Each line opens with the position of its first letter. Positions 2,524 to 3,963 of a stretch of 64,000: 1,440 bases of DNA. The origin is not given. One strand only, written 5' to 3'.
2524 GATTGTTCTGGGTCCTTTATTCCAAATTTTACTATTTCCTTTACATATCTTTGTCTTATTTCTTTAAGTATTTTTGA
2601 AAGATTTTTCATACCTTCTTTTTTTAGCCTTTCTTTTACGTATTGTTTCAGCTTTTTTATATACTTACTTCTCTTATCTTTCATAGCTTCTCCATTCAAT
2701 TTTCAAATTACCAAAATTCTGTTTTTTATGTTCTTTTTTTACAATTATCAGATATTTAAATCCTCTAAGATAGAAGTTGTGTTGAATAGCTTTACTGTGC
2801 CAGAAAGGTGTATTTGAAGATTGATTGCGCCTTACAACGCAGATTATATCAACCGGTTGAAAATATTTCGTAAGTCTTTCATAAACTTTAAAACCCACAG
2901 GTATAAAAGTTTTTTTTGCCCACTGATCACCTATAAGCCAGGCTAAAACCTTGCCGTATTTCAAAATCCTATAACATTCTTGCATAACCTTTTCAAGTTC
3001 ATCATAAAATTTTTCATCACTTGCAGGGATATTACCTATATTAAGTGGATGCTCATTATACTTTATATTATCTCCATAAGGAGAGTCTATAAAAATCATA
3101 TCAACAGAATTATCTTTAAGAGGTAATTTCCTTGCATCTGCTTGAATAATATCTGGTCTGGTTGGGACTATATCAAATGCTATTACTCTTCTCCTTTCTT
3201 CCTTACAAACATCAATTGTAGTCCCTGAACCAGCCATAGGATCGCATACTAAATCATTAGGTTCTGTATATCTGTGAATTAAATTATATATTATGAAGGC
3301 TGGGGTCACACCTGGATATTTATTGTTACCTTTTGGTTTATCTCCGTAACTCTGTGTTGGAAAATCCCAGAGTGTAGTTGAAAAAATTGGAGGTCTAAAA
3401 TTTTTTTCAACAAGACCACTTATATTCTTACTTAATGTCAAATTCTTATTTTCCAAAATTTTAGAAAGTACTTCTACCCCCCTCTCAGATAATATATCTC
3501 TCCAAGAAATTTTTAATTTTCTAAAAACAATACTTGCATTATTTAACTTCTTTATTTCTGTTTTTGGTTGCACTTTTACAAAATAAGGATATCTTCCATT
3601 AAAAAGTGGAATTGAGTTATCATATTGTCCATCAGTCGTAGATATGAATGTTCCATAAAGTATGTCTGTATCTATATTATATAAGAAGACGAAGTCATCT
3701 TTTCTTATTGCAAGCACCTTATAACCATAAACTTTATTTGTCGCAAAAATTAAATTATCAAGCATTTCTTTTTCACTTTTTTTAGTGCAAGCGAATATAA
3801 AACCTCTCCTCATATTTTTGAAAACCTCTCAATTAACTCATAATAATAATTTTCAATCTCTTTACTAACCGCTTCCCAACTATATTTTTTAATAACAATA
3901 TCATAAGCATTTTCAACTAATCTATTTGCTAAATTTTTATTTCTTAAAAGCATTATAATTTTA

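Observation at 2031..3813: R-M pair inside the lgt-glycosyltransferase operon; methyltransferase carries an N-terminal DCD/YTH-like PUA-fold domain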

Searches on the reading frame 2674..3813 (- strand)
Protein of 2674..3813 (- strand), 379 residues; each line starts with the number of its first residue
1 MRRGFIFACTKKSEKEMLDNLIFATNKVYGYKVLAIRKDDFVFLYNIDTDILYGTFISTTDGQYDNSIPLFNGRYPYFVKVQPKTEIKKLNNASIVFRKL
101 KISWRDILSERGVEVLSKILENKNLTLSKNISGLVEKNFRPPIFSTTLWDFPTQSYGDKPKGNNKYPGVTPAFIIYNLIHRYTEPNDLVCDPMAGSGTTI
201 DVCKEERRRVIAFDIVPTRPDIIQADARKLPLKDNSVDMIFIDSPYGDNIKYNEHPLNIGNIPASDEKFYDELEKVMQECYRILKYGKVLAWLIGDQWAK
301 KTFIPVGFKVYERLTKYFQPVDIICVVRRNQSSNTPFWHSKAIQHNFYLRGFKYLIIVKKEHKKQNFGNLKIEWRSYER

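Call 3: search_protein_families(library=pfam, proteins=[window:2674-3813:-], max_evalue=1)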
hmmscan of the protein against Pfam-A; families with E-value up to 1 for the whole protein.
window:2674-3813:- (379 aa): 6 families
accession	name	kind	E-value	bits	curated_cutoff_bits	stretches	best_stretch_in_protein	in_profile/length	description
PF01555.25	N6_N4_Mtase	-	2.8e-23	83.5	26.7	2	146-221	141-217/221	DNA methylase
PF10539.14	Dev_Cell_Death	-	3.2e-10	40.3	27.8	1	4-92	2-93/126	Development and cell death domain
PF05148.21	Methyltransf_8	-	2.9e-06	27.7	27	1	185-249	72-136/219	Hypothetical methyltransferase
PF08241.18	Methyltransf_11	-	4.2e-06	27.7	21.2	1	200-242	24-66/95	Methyltransferase domain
PF01170.24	UPF0020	-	8.1e-06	26.1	22.3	1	221-254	106-139/197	RMKL-like, methyltransferase domain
PF13649.12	Methyltransf_25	-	0.0055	17.8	27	1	219-242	47-70/97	Methyltransferase domain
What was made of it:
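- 2674..3813 (-): DCD-methyltransferase fusion gene (379 aa). Pfam Dev_Cell_Death + N6_N4_Mtase (call 3).
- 3451..3813 (-): DCD / EVE-YTH-like PUA-fold domain (residues 1-121). PF10539 40.3 bits (GA 27.8; call 3).
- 2677..3393 (-): Amino-methyltransferase catalytic domain (residues 141-379), circularly permuted relative to classical beta-class enzymes. PF01555 matches in two stretches (call 3).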

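Call 4: search_protein_families(library=ncbifam, proteins=[window:2674-3813:-], max_evalue=1)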
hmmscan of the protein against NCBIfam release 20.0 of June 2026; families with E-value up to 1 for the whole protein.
window:2674-3813:- (379 aa): 9 families
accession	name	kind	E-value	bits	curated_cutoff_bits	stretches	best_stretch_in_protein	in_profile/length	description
NF008572.0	PRK11524.1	equivalog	6.5e-12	45.2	292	2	148-215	179-244/294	adenine-specific DNA-methyltransferase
NF050803.1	DnaMtaseCcrMCaul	equivalog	4.2e-08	32.5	830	1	161-214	181-234/350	adenine-specific DNA-methyltransferase CcrM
NF010253.0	PRK13699.1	subfamily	6.1e-08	32.6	244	1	159-216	137-194/226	DNA methyltransferase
TIGR01177.1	TIGR01177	hypoth_equivalog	2.1e-05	24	316.55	1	222-279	234-286/330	TIGR01177 family methyltransferase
NF040850.1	Trm14_Thcoccales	equivalog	0.0021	17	480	1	218-279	268-323/365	tRNA (guanine(6)-N2)-methyltransferase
NF040721.1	Trm14_Arch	equivalog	0.0032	16.6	280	1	216-283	269-330/370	tRNA (guanine(6)-N2)-methyltransferase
NF045667.1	MTase_DVU1556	equivalog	0.0067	15.9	155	1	184-242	21-90/213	DVU_1556 family methyltransferase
TIGR01934.1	MenG_MenH_UbiE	subfamily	0.011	15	158.35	0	221-242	91-112/223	ubiquinone/menaquinone biosynthesis methyltransferase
NF001244.0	PRK00216.1-5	equivalog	0.12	11.6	216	0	221-242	103-124/236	bifunctional demethylmenaquinone methyltransferase/2-methoxy-6-polyprenyl-1,4-benzoquinol methylase UbiE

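Call 5: search_protein_families(library=padloc, proteins=[window:2674-3813:-], max_evalue=1)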
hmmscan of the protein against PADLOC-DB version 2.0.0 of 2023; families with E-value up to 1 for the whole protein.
window:2674-3813:- (379 aa): 61 families (the best 25 are shown)
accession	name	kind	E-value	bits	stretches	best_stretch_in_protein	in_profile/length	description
PDLC03376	MTase_II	-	1.8e-24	84.9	2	222-360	111-249/249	Type II methyltransferase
PDLC03353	MTase_II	-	2.9e-23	80.7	2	126-223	157-246/260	Type II methyltransferase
PDLC03351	MTase_II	-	5.6e-18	63.2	2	236-360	220-347/348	Type II methyltransferase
PDLC03371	MTase_II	-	2.5e-16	58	2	140-215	172-240/260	Type II methyltransferase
PDLC03299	MTase_II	-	2.2e-15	55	2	147-216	179-246/296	Type II methyltransferase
PDLC03350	MTase_II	-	2.3e-15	54.8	2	222-366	59-198/312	Type II methyltransferase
PDLC03387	MTase_II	-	3.6e-13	47.3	2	167-216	215-264/289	Type II methyltransferase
PDLC04134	mad2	-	2e-11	41.4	1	162-324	271-423/492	mads_2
PDLC03228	MTase_II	-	2.5e-11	41.9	2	161-218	139-196/227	Type II methyltransferase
PDLC03216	MTase_II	-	1.2e-09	35.7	2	161-213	189-241/364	Type II methyltransferase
PDLC03265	MTase_II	-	1.5e-09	35.7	2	147-226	253-327/333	Type II methyltransferase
PDLC03259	MTase_II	-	4.3e-09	33.7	1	221-303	5-86/423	Type II methyltransferase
PDLC03238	MTase_II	-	1.1e-08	32.5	2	232-298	138-200/428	Type II methyltransferase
PDLC03339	MTase_II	-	2.3e-08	31.2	1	148-218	194-262/399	Type II methyltransferase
PDLC03369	MTase_II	-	2.4e-08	31.2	2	161-220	115-175/532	Type II methyltransferase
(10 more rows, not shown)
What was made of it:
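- On N6/N4 DNA amino-methyltransferases (PF01555): PADLOC MTase_II E 1.8e-24 (call 5).
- The PF01555 DNA-methylase score is well above threshold, and PADLOC Type II MTase models reach E 1.8e-24 (calls 3, 5).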

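Call 7: search_solved_structures(query=window:2674-3813:-, max_evalue=1, show_alignments=2)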
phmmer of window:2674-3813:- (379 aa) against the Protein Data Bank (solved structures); distinct sequences matched with E-value up to 1: 14.
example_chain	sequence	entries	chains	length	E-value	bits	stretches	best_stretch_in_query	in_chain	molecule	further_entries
2zie_A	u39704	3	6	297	1.1e-09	41.3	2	154-224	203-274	Putative modification methylase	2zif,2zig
8s9m_A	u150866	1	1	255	3.7e-06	29.7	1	141-216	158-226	DNA cytosine-N4 methyltransferase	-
8s9n_A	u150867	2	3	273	4.3e-06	29.4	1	141-216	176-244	DNA cytosine-N4 methyltransferase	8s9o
5hfj_A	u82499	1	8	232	0.00027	23.5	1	164-213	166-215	Adenine specific DNA methyltransferase (DpnA)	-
5hek_A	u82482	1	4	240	0.00029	23.5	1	164-214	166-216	Adenine specific DNA methyltransferase (DpnA)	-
1g60_A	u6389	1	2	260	0.00048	22.7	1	147-215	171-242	Adenine-specific Methyltransferase MboIIA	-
6pbd_A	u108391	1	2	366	0.00092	21.8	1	161-214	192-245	Modification methylase CcrMI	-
1boo_A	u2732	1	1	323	0.0011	21.5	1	162-229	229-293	PROTEIN (N-4 CYTOSINE-SPECIFIC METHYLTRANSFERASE PVU II)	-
1eg2_A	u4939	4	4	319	0.0082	18.7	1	166-225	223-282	MODIFICATION METHYLASE RSRI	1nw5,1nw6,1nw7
1nw8_A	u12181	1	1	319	0.011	18.2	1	166-225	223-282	MODIFICATION METHYLASE RSRI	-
8urk_A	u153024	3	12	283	0.034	16.6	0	166-216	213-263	Methyltransferase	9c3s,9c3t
9c3u_A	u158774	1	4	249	0.037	16.5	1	166-215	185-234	Methyltransferase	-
3sm3_A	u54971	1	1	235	0.69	12.3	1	154-302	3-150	SAM-dependent methyltransferases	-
8tuk_A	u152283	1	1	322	0.85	12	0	198-282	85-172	Activating signal cointegrator 1 complex subunit 1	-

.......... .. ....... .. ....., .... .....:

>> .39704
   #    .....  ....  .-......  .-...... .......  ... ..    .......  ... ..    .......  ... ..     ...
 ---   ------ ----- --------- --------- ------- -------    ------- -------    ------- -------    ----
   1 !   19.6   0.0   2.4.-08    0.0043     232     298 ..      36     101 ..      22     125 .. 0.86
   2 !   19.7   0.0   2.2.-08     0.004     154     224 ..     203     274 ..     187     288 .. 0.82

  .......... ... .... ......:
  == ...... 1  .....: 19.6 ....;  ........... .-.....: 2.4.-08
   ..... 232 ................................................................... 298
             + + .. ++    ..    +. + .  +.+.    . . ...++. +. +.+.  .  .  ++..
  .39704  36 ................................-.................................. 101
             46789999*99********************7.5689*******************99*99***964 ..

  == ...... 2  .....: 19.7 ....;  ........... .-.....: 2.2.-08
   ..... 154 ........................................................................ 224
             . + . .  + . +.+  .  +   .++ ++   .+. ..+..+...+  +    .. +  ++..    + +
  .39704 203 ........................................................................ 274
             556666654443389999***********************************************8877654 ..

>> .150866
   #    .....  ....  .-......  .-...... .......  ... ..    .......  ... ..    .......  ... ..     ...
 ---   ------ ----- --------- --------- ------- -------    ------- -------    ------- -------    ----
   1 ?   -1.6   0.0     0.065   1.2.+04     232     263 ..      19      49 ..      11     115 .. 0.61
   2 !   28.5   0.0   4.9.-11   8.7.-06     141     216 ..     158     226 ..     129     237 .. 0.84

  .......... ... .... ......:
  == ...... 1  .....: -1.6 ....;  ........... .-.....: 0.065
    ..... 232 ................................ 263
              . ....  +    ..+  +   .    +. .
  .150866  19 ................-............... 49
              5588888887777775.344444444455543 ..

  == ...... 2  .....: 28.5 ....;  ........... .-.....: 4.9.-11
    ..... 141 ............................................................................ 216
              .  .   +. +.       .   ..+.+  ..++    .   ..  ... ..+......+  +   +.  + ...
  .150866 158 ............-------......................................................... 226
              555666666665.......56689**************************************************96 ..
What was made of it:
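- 2677..3393 (-): Against PDB 2zie, query 154-224 aligns to chain 203-274 (motif I region) and query 232-298 aligns to chain 36-101 (motif IV region) (call 7).
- On N6/N4 DNA amino-methyltransferases (PF01555): m4C is favoured only by inference: the two best PDB sequence matches are a putative methylase with an SPPY motif IV (2zie) and annotated cytosine-N4 enzymes (call 7), the site core is CCGG, and the host is a thermophile.
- Closest known: Beta-class N4/N6 amino-methyltransferases of PF01555. Same: Best PDB sequence match is 2zie at E 1e-9 (call 7).
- Permutation seen against 2zie (call 7). The two best PDB sequence matches are a putative modification methylase carrying an SPPY motif IV (2zie) and annotated cytosine-N4 enzymes (8s9m and 8s9n; call 7).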

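Call 9: find_homologous_proteins(query=window:2674-3813:-, max_evalue=0.001)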
Query window:2674-3813:- (379 aa): 3104 proteins with E <= 0.001 among 5145 candidates; the best 120 are listed.
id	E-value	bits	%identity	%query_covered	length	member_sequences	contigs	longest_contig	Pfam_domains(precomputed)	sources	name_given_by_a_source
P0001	1.1e-258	876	100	100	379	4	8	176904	PF10539.15,PF01170.25,PF05148.22,PF08241.19,PF01555.25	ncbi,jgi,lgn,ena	ncbi:MAG: DNA methyltransferase [candidate division WOR-3 bacterium]|jgi:DNA modification methylase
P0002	2.0e-215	733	82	100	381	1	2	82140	PF10539.15,PF01170.25,PF05148.22,PF08241.19,PF01555.25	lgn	-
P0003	4.0e-214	729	81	100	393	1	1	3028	PF10539.15,PF01170.25,PF05148.22,PF08241.19,PF01555.25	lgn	-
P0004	6.4e-201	686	77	99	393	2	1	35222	PF10539.15,PF01170.25,PF01555.25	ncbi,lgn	ncbi:MAG: DNA methyltransferase [candidate division WOR-3 bacterium]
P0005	1.6e-199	681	74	100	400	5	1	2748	PF10539.15,PF01170.25,PF08241.19,PF01555.25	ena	-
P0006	2.4e-198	677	74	100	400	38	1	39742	PF10539.15,PF01170.25,PF05148.22,PF08241.19,PF01555.25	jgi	jgi:DNA modification methylase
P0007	9.1e-198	675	75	99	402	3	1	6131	PF10539.15,PF01170.25,PF01555.25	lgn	-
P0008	1.5e-197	675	75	100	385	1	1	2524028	PF10539.15,PF05148.22,PF08241.19,PF01555.25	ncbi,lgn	-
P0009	1.0e-196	672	76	100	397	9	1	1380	PF10539.15,PF01170.25,PF05148.22,PF08241.19,PF01555.25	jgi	jgi:DNA modification methylase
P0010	2.6e-196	671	75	99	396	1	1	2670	PF10539.15,PF01170.25,PF05148.22,PF08241.19,PF01555.25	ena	-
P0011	4.1e-196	670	75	100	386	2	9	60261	PF10539.15,PF05148.22,PF08241.19,PF01555.25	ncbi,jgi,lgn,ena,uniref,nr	ncbi:DNA methyltransferase [Candidatus Chrysopegis kryptomonas]|uniref:DNA methylase n=1 Tax=Candida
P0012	5.2e-195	666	74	100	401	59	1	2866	PF10539.15,PF01170.25,PF08241.19,PF01555.25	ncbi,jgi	-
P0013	1.0e-194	665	74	100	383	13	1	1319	PF10539.15,PF01170.25,PF05148.22,PF08241.19,PF01555.25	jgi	jgi:DNA modification methylase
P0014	3.9e-194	663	75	100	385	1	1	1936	PF10539.15,PF05148.22,PF08241.19,PF01555.25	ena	-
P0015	5.8e-194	663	73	100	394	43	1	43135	PF10539.15,PF08241.19,PF01555.25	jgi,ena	-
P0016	3.0e-191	654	73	100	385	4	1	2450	PF10539.15,PF05148.22,PF08241.19,PF01555.25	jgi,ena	-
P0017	4.3e-191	653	75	94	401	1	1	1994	PF10539.15,PF01170.25,PF08241.19,PF01555.25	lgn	-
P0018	1.5e-188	645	73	99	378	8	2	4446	PF10539.15,PF01555.25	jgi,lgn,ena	-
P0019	3.1e-187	641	70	100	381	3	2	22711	PF10539.15,PF08241.19,PF01555.25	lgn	-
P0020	1.1e-186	639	73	99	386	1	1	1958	PF10539.15,PF01170.25,PF08241.19,PF01555.25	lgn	-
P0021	5.3e-186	637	71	100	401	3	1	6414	PF10539.15,PF08241.19,PF01555.25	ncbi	ncbi:MAG: DNA methyltransferase [Candidatus Kryptonium sp.]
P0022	5.4e-186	637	71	100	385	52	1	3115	PF10539.15,PF05148.22,PF08241.19,PF01555.25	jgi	-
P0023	9.7e-186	636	70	100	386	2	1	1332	PF10539.15,PF05148.22,PF08241.19,PF01555.25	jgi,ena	-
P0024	1.5e-185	635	71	100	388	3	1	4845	PF10539.15,PF08241.19,PF01555.25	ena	-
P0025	1.3e-183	629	69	100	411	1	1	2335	PF10539.15,PF01170.25,PF05148.22,PF08241.19,PF01555.25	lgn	-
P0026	3.6e-183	627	71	100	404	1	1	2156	PF10539.15,PF05148.22,PF08241.19,PF01555.25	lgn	-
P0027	2.3e-182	625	70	100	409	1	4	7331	PF10539.15,PF01170.25,PF05148.22,PF08241.19,PF01555.25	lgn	-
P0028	1.4e-181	622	70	100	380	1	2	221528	PF10539.15,PF08241.19,PF01555.25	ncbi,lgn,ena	-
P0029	1.0e-180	619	69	100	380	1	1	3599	PF10539.15,PF01170.25,PF05148.22,PF08241.19,PF01555.25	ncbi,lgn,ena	-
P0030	1.3e-179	616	69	100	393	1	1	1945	PF10539.15,PF05148.22,PF08241.19,PF01555.25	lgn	-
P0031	2.6e-178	611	69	100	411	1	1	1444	PF10539.15,PF01170.25,PF05148.22,PF08241.19,PF01555.25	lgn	-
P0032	1.8e-176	605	66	100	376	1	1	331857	PF10539.15,PF05148.22,PF01555.25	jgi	jgi:DNA modification methylase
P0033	3.3e-176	604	68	100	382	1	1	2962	PF10539.15,PF01170.25,PF05148.22,PF08241.19,PF01555.25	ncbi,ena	-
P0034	4.3e-176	604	68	99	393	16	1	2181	PF10539.15,PF01555.25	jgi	-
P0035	5.8e-176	604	66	100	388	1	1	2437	PF10539.15,PF01555.25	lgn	-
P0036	9.3e-176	603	68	99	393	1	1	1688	PF10539.15,PF01555.25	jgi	-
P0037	1.0e-175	603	68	99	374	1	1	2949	PF10539.15,PF01555.25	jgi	-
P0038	1.1e-175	603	68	100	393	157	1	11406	PF10539.15,PF01555.25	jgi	jgi:DNA modification methylase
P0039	1.5e-175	602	68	99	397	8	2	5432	PF10539.15,PF01555.25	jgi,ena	-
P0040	1.6e-175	602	68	99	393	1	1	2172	PF10539.15,PF01555.25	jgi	-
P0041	1.8e-175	602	68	99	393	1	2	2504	PF10539.15,PF01555.25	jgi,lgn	-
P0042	1.9e-175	602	68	99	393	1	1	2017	PF10539.15,PF01555.25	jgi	jgi:DNA modification methylase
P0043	2.2e-175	602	66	100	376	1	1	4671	PF10539.15,PF01170.25,PF05148.22,PF01555.25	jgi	jgi:DNA modification methylase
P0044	2.3e-175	602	68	99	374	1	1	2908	PF10539.15,PF01555.25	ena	-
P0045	2.7e-175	601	68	99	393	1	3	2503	PF10539.15,PF01555.25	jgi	-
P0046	3.2e-175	601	68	99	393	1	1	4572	PF10539.15,PF01555.25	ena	-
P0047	3.4e-175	601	68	99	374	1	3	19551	PF10539.15,PF01555.25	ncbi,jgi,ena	-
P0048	3.6e-175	601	68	99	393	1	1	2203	PF10539.15,PF01555.25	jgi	jgi:DNA modification methylase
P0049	3.6e-175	601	68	99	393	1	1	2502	PF10539.15,PF01555.25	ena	-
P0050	3.6e-175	601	68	99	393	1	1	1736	PF10539.15,PF01555.25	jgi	jgi:DNA modification methylase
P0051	4.2e-175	601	68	99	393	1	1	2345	PF10539.15,PF01555.25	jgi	-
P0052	4.3e-175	601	68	99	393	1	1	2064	PF10539.15,PF01555.25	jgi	jgi:DNA modification methylase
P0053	4.5e-175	601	68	99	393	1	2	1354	PF10539.15,PF01555.25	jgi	jgi:DNA modification methylase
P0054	4.6e-175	601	68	99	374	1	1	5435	PF10539.15,PF01555.25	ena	-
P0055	4.6e-175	601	67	100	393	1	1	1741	PF10539.15,PF01555.25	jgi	jgi:hypothetical protein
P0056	5.0e-175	600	68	99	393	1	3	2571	PF10539.15,PF01555.25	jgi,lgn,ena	-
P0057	5.5e-175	600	68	99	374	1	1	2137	PF10539.15,PF01555.25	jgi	-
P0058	5.5e-175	600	68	99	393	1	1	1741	PF10539.15,PF01555.25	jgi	jgi:hypothetical protein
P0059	5.8e-175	600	68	99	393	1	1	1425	PF10539.15,PF01555.25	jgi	-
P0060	6.4e-175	600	68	99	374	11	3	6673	PF10539.15,PF01555.25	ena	-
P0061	7.1e-175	600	68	99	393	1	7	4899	PF10539.15,PF01555.25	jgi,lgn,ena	jgi:DNA modification methylase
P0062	7.1e-175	600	68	99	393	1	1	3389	PF10539.15,PF01555.25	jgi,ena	jgi:DNA modification methylase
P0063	8.0e-175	600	68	99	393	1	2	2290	PF10539.15,PF01555.25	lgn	-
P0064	8.5e-175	600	68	99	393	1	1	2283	PF10539.15,PF01555.25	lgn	-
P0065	9.1e-175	600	68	99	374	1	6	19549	PF10539.15,PF01555.25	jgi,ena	-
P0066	9.6e-175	600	68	99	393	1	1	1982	PF10539.15,PF01555.25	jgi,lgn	jgi:DNA modification methylase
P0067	1.0e-174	599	68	99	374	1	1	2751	PF10539.15,PF01555.25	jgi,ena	-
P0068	1.5e-174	599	68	99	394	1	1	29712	PF10539.15,PF05148.22,PF08241.19,PF01555.25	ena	-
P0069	2.4e-174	598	68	99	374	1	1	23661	PF10539.15,PF01555.25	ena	-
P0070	2.5e-174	598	68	100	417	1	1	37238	PF10539.15,PF01170.25,PF08241.19,PF01555.25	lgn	-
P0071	4.1e-174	597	67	99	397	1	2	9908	PF10539.15,PF01170.25,PF01555.25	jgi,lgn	jgi:DNA modification methylase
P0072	5.9e-174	597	68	99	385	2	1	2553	PF10539.15,PF05148.22,PF01555.25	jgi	-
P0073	8.7e-174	596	67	100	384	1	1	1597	PF10539.15,PF01555.25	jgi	-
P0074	9.7e-174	596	68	99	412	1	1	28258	PF10539.15,PF01170.25,PF08241.19,PF01555.25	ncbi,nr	ncbi:MAG: DNA methyltransferase [Ignavibacteria bacterium]|nr:DNA methyltransferase [Ignavibacteria 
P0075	1.2e-173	596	68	100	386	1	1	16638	PF01170.25,PF05148.22,PF08241.19,PF01555.25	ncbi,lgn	ncbi:MAG: DNA methyltransferase [Aquificaceae bacterium]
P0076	1.4e-173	596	68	99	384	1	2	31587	PF10539.15,PF01170.25,PF08241.19,PF01555.25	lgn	-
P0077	1.6e-173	595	67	99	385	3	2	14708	PF10539.15,PF05148.22,PF01555.25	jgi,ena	-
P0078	1.8e-172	592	66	100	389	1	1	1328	PF10539.15,PF01170.25,PF01555.25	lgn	-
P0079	8.9e-172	590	66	100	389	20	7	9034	PF10539.15,PF05148.22,PF01555.25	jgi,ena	jgi:DNA modification methylase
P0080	1.2e-171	589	66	100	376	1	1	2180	PF10539.15,PF01555.25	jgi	-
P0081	1.4e-171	589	66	100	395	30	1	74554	PF10539.15,PF05148.22,PF08241.19,PF01555.25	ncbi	-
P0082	1.6e-169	582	65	99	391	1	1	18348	PF10539.15,PF08241.19,PF01555.25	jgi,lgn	-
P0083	1.7e-169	582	65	100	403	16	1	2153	PF10539.15,PF01555.25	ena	-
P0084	3.4e-169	581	64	100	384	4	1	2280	PF10539.15,PF01555.25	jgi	jgi:DNA modification methylase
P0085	4.8e-169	581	64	100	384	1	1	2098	PF10539.15,PF01170.25,PF01555.25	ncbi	-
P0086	1.3e-168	579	66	99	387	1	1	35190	PF10539.15,PF08241.19,PF01555.25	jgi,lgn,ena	-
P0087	6.4e-167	574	63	99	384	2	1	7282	PF10539.15,PF01555.25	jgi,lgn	-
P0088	8.6e-167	573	66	99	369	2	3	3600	PF10539.15,PF05148.22,PF08241.19,PF01555.25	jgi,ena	-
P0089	2.0e-166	572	65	100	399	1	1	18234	PF10539.15,PF01170.25,PF05148.22,PF08241.19,PF01555.25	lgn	-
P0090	2.9e-166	572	65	99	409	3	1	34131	PF10539.15,PF01170.25,PF08241.19,PF01555.25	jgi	-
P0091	3.6e-165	568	65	99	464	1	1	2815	PF10539.15,PF01170.25,PF05148.22,PF08241.19,PF01555.25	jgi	-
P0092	7.8e-165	567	66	99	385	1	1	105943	PF10539.15,PF01555.25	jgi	jgi:DNA modification methylase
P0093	4.0e-164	565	65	99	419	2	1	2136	PF10539.15,PF01170.25,PF01555.25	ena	-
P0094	1.1e-162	560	66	96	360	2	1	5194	PF10539.15,PF01555.25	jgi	-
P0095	1.4e-161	556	66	93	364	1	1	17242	PF10539.15,PF05148.22,PF01555.25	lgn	-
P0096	5.7e-159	548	64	99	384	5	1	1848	PF10539.15,PF01555.25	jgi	-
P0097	2.9e-155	535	63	100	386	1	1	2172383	PF10539.15,PF01170.25,PF08241.19,PF01555.25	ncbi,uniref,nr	ncbi:DNA methyltransferase [Thermodesulfovibrio yellowstonii]|uniref:site-specific DNA-methyltransfe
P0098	4.8e-155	535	63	100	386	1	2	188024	PF10539.15,PF01170.25,PF08241.19,PF01555.25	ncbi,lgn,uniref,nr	ncbi:DNA methyltransferase [Thermodesulfovibrio yellowstonii]|uniref:DNA methyltransferase n=1 Tax=T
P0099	1.0e-154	534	62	100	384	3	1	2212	PF10539.15,PF01170.25,PF08241.19,PF01555.25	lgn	-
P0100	3.6e-153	528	62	99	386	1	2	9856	PF10539.15,PF01170.25,PF05148.22,PF08241.19,PF01555.25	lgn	-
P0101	6.2e-153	528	62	100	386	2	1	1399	PF10539.15,PF01170.25,PF08241.19,PF01555.25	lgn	-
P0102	1.3e-152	527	59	100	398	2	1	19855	PF10539.15,PF08241.19,PF01555.25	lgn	-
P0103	7.8e-152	524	61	99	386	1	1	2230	PF10539.15,PF01170.25,PF05148.22,PF08241.19,PF01555.25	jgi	-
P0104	9.5e-152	524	62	99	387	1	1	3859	PF10539.15,PF01170.25,PF08241.19,PF01555.25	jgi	-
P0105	2.1e-151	523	60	99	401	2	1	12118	PF10539.15,PF08241.19,PF01555.25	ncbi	ncbi:MAG: DNA methyltransferase [bacterium]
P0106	2.2e-151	523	61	100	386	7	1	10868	PF10539.15,PF08241.19,PF01555.25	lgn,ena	-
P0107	3.3e-151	522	62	99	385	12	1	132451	PF10539.15,PF13649.13,PF01170.25,PF08241.19,PF01555.25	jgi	jgi:DNA modification methylase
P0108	5.1e-151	521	61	99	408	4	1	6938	PF10539.15,PF08241.19,PF01555.25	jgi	jgi:DNA modification methylase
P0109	1.3e-150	520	61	100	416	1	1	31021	PF10539.15,PF08241.19,PF01555.25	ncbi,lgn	ncbi:MAG: DNA methyltransferase [Elusimicrobiota bacterium]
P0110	4.3e-150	518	61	99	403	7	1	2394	PF10539.15,PF01170.25,PF08241.19,PF01555.25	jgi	jgi:DNA modification methylase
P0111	3.9e-149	515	59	99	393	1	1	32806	PF10539.15,PF01555.25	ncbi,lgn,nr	ncbi:MAG: DNA methyltransferase [bacterium]|nr:DNA methyltransferase [bacterium]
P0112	5.2e-149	515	61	100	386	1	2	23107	PF10539.15,PF01170.25,PF08241.19,PF01555.25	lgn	-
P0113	6.7e-149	514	60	99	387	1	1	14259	PF10539.15,PF05148.22,PF08241.19,PF01555.25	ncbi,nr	ncbi:MAG: DNA methyltransferase [Syntrophorhabdaceae bacterium]|nr:DNA methyltransferase [Syntrophor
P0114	1.8e-148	513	59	99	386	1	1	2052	PF10539.15,PF08241.19,PF01555.25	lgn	-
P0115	2.6e-148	512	61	99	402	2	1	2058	PF10539.15,PF01170.25,PF08241.19,PF01555.25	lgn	-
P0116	5.3e-148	511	59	99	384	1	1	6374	PF10539.15,PF01170.25,PF05148.22,PF08241.19,PF01555.25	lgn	-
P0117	6.1e-148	511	59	100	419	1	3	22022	PF10539.15,PF01170.25,PF08241.19,PF01555.25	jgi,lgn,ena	-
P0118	6.8e-148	511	60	100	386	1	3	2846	PF10539.15,PF01170.25,PF08241.19,PF01555.25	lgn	-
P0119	1.4e-147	510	58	99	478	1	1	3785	PF12728.14,PF10539.15,PF01555.25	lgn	-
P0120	8.0e-147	508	59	99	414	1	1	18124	PF10539.15,PF08241.19,PF01555.25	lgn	-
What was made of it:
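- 2674..3813 (-): More than 120 homologue clusters share this architecture (call 9).
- On DCD domain (PF10539), PUA-like superfamily: The same annotation is precomputed for nearly all 120 listed homologues (call 9).
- One homologue (P0119) adds an HTH_17 domain in front of DCD (call 9).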
